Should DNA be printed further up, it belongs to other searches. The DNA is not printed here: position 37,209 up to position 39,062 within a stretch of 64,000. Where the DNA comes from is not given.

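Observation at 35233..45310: Self-contained radical-SAM peptide system: exporter, Cys-rich precursor, rSAM/SPASM maturase, ABC-2 module and two VanRS-like sensors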

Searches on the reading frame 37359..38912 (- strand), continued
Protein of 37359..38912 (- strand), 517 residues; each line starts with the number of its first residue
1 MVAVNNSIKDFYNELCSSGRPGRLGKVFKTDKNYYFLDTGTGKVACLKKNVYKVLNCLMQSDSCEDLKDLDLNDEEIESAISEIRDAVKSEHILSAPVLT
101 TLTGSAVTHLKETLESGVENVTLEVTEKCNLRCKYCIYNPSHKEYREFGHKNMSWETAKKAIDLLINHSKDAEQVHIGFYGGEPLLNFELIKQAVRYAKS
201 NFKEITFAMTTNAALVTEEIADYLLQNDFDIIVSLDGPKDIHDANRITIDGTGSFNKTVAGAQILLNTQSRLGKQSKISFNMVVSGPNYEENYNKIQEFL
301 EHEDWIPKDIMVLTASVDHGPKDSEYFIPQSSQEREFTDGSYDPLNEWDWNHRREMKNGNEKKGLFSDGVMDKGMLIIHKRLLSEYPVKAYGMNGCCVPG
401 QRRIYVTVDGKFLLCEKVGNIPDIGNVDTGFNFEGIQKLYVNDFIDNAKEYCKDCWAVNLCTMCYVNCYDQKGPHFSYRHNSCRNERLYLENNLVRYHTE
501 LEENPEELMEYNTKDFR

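Call 40: search_protein_families(library=ncbifam, proteins=[P0034, P0011, P0079, P0113, P0077, P0112, P0003], max_evalue=1e-60)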
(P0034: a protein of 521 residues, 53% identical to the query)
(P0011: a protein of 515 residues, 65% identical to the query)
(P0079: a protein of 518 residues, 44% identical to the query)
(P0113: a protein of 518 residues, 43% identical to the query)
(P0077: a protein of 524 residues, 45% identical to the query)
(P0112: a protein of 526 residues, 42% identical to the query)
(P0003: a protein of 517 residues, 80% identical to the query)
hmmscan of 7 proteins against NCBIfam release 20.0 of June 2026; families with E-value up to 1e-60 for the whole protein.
P0034 (521 aa): 3 families
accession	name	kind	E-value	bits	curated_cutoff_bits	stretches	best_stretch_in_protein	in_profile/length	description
NF035951.1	rSAM_RumMC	equivalog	2.4e-146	488.4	720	1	19-520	5-509/510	RumMC family radical SAM sactipeptide maturase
TIGR04068.1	rSAM_ocin_clost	equivalog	3.2e-101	339.5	500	1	32-502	3-454/462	Cys-rich peptide radical SAM maturase CcpM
NF038170.1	lachnocin_rSAM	equivalog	3.9e-64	217.1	550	0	116-309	67-258/440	lachnocin radical SAM maturase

P0011 (515 aa): 2 families
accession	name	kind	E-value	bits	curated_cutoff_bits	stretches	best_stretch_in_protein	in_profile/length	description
NF035951.1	rSAM_RumMC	equivalog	2.1e-139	465.5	720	1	17-507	10-502/510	RumMC family radical SAM sactipeptide maturase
TIGR04068.1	rSAM_ocin_clost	equivalog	1.2e-90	304.7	500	1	25-498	3-456/462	Cys-rich peptide radical SAM maturase CcpM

P0079 (518 aa): 2 families
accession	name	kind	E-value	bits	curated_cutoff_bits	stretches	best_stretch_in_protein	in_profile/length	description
NF035951.1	rSAM_RumMC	equivalog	4.5e-143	477.6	720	1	20-516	6-508/510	RumMC family radical SAM sactipeptide maturase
TIGR04068.1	rSAM_ocin_clost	equivalog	4e-93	312.8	500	1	32-496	3-451/462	Cys-rich peptide radical SAM maturase CcpM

P0113 (518 aa): 2 families
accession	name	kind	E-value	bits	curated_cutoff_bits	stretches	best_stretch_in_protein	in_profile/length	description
NF035951.1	rSAM_RumMC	equivalog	1.8e-117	393.1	720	1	24-516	10-508/510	RumMC family radical SAM sactipeptide maturase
TIGR04068.1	rSAM_ocin_clost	equivalog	1.4e-87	294.5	500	1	32-505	3-460/462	Cys-rich peptide radical SAM maturase CcpM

P0077 (524 aa): 2 families
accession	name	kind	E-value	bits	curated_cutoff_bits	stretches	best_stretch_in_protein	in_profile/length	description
NF035951.1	rSAM_RumMC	equivalog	9.6e-143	476.5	720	1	18-521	5-507/510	RumMC family radical SAM sactipeptide maturase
TIGR04068.1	rSAM_ocin_clost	equivalog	3.2e-94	316.4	500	1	31-503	3-452/462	Cys-rich peptide radical SAM maturase CcpM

P0112 (526 aa): 2 families
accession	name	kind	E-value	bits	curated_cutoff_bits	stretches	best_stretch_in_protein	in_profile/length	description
NF035951.1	rSAM_RumMC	equivalog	2.1e-136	455.6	720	1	26-524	12-508/510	RumMC family radical SAM sactipeptide maturase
TIGR04068.1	rSAM_ocin_clost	equivalog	6.4e-84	282.5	500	1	32-506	3-453/462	Cys-rich peptide radical SAM maturase CcpM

P0003 (517 aa): 3 families
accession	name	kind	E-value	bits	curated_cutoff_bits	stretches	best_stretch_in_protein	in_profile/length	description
NF035951.1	rSAM_RumMC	equivalog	1.8e-133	445.9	720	1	20-511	12-504/510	RumMC family radical SAM sactipeptide maturase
TIGR04068.1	rSAM_ocin_clost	equivalog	1.9e-92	310.6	500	1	26-497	3-453/462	Cys-rich peptide radical SAM maturase CcpM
NF038170.1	lachnocin_rSAM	equivalog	4.1e-61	207.2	550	0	107-298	64-255/440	lachnocin radical SAM maturase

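Call 46: search_dna_similar(query=window:37359-38912:-, collection=plasmids, mode=protein, max_evalue=1e-40, max_rows=20)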
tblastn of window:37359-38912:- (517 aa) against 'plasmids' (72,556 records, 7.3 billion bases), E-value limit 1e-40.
Records with a match: 14; places in all: 14; records where one place covers at least 80% of the query: 6.
Best place of each record, by identity: <60% 14.
By first word of the organism name: Clostridium 9; Paraclostridium 2; Anaerococcus 1; Sarcina 1; Ruminococcus 1.
By predicted mobility (MOB-suite, as given by PLSDB): non-mobilizable 7; mobilizable 6; conjugative 1.
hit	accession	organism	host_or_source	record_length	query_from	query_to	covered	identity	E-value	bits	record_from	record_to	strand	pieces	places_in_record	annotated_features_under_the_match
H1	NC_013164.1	Anaerococcus prevotii DSM 20548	-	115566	12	517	98%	55.9%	0e+0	581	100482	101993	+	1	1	radical SAM protein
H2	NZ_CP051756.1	Sarcina sp. JB2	Pan troglodytes verus (Western ...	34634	6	498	95%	42.2%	4e-120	395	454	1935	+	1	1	radical SAM protein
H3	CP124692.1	Paraclostridium bifermentans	Whole organism,peat soil sample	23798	9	498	93%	40.9%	4e-101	395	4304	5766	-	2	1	hypothetical protein (x2)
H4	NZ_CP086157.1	Clostridium tagluense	single colony,Lamb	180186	23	498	92%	35.4%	6e-83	288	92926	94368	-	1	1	radical SAM protein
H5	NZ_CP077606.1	Clostridium tagluense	single colony,lamb meat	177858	27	497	91%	31.5%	6e-55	206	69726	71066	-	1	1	ccpM: Cys-rich peptide radical SAM maturase CcpM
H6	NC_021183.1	Clostridium pasteurianum BC1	-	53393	26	497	91%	30.7%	3e-54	204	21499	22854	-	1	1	ccpM: Cys-rich peptide radical SAM maturase CcpM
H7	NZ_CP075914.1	Clostridium perfringens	sludge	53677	111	497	75%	33.2%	2e-42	169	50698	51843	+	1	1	radical SAM protein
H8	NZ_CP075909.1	Clostridium perfringens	soil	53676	111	497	75%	33.2%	2e-42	169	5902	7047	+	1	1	radical SAM protein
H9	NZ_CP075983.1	Clostridium perfringens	feces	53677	111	497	75%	33.2%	2e-42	169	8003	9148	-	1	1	radical SAM protein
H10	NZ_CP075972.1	Clostridium perfringens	salmon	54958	111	497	75%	33.2%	2e-42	169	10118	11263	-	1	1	radical SAM protein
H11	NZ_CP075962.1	Clostridium perfringens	Feces, FP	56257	111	497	75%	33.2%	2e-42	169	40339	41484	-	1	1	radical SAM protein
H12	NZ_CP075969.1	Clostridium perfringens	Rabbit meat, FP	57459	111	497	75%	33.2%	2e-42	169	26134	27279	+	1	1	radical SAM protein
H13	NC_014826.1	Ruminococcus albus 7 = DSM 20455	-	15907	114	487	72%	31.5%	2e-43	172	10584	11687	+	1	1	radical SAM protein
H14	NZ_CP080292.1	Paraclostridium sordellii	Trichechus manatus,isolate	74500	109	465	69%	30.1%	1e-43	173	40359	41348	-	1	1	lachnocin radical SAM maturase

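Call 47: get_annotated_region(hit=H1, flank=8000)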
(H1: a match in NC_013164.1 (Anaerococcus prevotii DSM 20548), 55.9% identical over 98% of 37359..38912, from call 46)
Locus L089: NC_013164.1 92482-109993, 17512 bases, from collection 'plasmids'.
description: Anaerococcus prevotii DSM 20548 plasmid pAPRE01, complete sequence
organism: Anaerococcus prevotii DSM 20548 (NCBI taxid 525919)
taxonomy: Bacteria; Bacillota; Tissierellia; Tissierellales; Peptoniphilaceae; Anaerococcus; Anaerococcus prevotii; Anaerococcus prevotii DSM 20548
host: -; source: -; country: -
typing (MOB-suite, as given by PLSDB): conjugative; replicon rep_cluster_1663; relaxase MOBQ; mating-pair formation MPF_T
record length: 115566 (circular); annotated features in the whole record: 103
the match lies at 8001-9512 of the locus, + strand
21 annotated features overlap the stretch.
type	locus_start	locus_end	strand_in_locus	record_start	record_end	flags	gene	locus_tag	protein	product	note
CDS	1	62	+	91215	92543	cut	-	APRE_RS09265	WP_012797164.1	hypothetical protein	-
CDS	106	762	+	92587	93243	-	-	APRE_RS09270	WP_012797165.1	hypothetical protein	-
CDS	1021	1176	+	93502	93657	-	-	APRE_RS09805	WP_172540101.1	hypothetical protein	-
CDS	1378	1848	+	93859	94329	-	-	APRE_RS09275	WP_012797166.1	hypothetical protein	-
CDS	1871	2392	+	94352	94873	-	-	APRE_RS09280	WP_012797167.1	DUF2975 domain-containing protein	-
CDS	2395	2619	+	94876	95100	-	-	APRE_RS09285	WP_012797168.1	helix-turn-helix transcriptional regulator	-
CDS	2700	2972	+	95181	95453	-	-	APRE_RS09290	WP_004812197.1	type II toxin-antitoxin system RelB/DinJ family antitoxin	GO:0006355 - regulation of DNA-templated transcription [Evidence IEA]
CDS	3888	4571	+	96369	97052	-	-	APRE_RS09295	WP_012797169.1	response regulator transcription factor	GO:0000160 - phosphorelay signal transduction system [Evidence IEA]; GO:0006355 - regulation of DNA-templated ...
CDS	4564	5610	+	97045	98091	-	-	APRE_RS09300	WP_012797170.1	HAMP domain-containing sensor histidine kinase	GO:0007165 - signal transduction [Evidence IEA]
CDS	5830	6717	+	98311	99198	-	-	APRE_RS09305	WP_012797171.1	ABC transporter ATP-binding protein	-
CDS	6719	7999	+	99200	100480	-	-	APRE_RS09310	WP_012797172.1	ABC transporter permease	-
CDS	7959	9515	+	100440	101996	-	-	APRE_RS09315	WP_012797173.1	radical SAM protein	-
CDS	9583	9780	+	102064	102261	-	-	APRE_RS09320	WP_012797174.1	Apre_1838 family putative sactipeptide bacteriocin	GO:0030152 - bacteriocin biosynthetic process [Evidence IEA]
CDS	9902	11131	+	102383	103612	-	-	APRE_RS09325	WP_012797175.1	ABC transporter permease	-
CDS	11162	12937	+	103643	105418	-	-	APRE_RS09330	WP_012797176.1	ABC transporter ATP-binding protein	-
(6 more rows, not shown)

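Call 55: predict_structure(alignment_id=A2)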
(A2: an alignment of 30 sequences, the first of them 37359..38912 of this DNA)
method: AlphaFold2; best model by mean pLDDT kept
length: 517 residues; sequences in the alignment: 30
mean_pLDDT: 90.0   pTM: 0.87
mean pLDDT of the five models: 90.0, 88.2, 88.1, 88.0, 84.8
residues with pLDDT >= 90: 347; 70-90: 145; 50-70: 25; < 50: 0
segments of 3 or more residues with pLDDT < 50: none
pLDDT, mean of each block of 10 residues (from residue 1): 74 88 95 97 97 95 86 92 95 94 89 93 93 75 74 97 96 93 94 98 94 97 97 95 89 94 97 93 88 95 91 81 91 87 85 78 80 92 92 73 92 76 94 94 92 92 83 89 92 95 92 81
secondary structure, 60 per line:
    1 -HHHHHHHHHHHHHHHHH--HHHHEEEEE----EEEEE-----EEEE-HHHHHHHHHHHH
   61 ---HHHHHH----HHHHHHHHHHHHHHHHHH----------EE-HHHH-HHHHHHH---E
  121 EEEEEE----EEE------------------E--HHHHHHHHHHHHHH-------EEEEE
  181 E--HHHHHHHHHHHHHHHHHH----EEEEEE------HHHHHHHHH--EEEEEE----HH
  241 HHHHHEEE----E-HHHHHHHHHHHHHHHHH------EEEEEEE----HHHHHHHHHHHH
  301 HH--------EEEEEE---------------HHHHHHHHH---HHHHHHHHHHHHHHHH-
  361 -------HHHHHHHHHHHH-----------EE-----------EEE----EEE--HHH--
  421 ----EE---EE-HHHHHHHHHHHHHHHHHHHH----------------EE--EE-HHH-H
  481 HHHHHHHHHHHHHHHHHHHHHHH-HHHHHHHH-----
elements in order: H2-18 H21-24 E25-29 E34-38 E44-47 H49-60 H64-69 H74-91 H105-108 H110-116 E120-126 E131-133 H155-168 E176-181 H184-201 E206-211 H218-226 E229-234 H239-245 E246-248 H255-271 E278-284 H289-302 E311-316 H332-340 H344-359 H368-379 E404-406 E411-413 H433-452 H480-503 H505-512

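Call 60: fold_search(model_id=the predicted structure, library=pdb)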
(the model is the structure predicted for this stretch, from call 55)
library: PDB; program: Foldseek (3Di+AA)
matches with E <= 10: 1345; with E <= 0.001: 77
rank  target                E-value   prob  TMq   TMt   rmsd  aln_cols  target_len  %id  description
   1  5why_B                1.3e-20  1.00  0.57  0.69   7.4       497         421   22  Structural Insights into Thioether Bond Formation in the Biosynthesis of Sactipeptides (released 2017-07-26)
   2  5wgg_A                3.7e-20  1.00  0.60  0.68   6.4       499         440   22  Structural Insights into Thioether Bond Formation in the Biosynthesis of Sactipeptides (released 2017-07-26)
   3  5why_A                3.9e-20  1.00  0.56  0.67   7.7       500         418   22  Structural Insights into Thioether Bond Formation in the Biosynthesis of Sactipeptides (released 2017-07-26)
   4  4k37_B                3.1e-16  1.00  0.53  0.71   6.6       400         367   21  Native anSMEcpe with bound AdoMet (released 2013-05-08)
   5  4k37_A                1.6e-15  1.00  0.51  0.70   6.5       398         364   21  Native anSMEcpe with bound AdoMet (released 2013-05-08)
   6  4k38_A                1.7e-15  1.00  0.53  0.71   6.3       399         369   22  Native anSMEcpe with bound AdoMet and Kp18Cys peptide (released 2013-05-08)
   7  4k36_A                3.0e-15  1.00  0.52  0.68   7.1       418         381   21  His6 tagged anSMEcpe with bound AdoMet (released 2013-05-08)
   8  4k36_B                3.9e-15  1.00  0.50  0.68   6.7       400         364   22  His6 tagged anSMEcpe with bound AdoMet (released 2013-05-08)
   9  4k39_A                4.4e-15  1.00  0.52  0.71   6.3       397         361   22  Native anSMEcpe with bound AdoMet and Cp18Cys peptide (released 2013-05-08)
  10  4k39_B                7.8e-15  1.00  0.51  0.71   6.4       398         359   22  Native anSMEcpe with bound AdoMet and Cp18Cys peptide (released 2013-05-08)
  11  4k38_B                8.3e-15  1.00  0.52  0.70   6.6       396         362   21  Native anSMEcpe with bound AdoMet and Kp18Cys peptide (released 2013-05-08)
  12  8vpo                  2.7e-14  1.00  0.48  0.54   9.8       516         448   18  X-Ray Crystal Structure of TigE from Paramaledivibacter caminithermalis (released 2024-02-07)
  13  9gm3_C                2.2e-13  1.00  0.51  0.68   6.3       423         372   17  Crystal structure of the complex formed between the radical SAM protein ChlB and the leader region of its precursor su (released 2025-06-25)
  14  9gm3_A                2.3e-13  1.00  0.51  0.67   6.4       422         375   16  Crystal structure of the complex formed between the radical SAM protein ChlB and the leader region of its precursor su (released 2025-06-25)
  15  9gmc_A                4.6e-13  1.00  0.50  0.67   6.4       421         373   17  Crystal structure of the complex formed between the radical SAM protein ChlB and the R3A mutant of ChlA (released 2025-06-25)
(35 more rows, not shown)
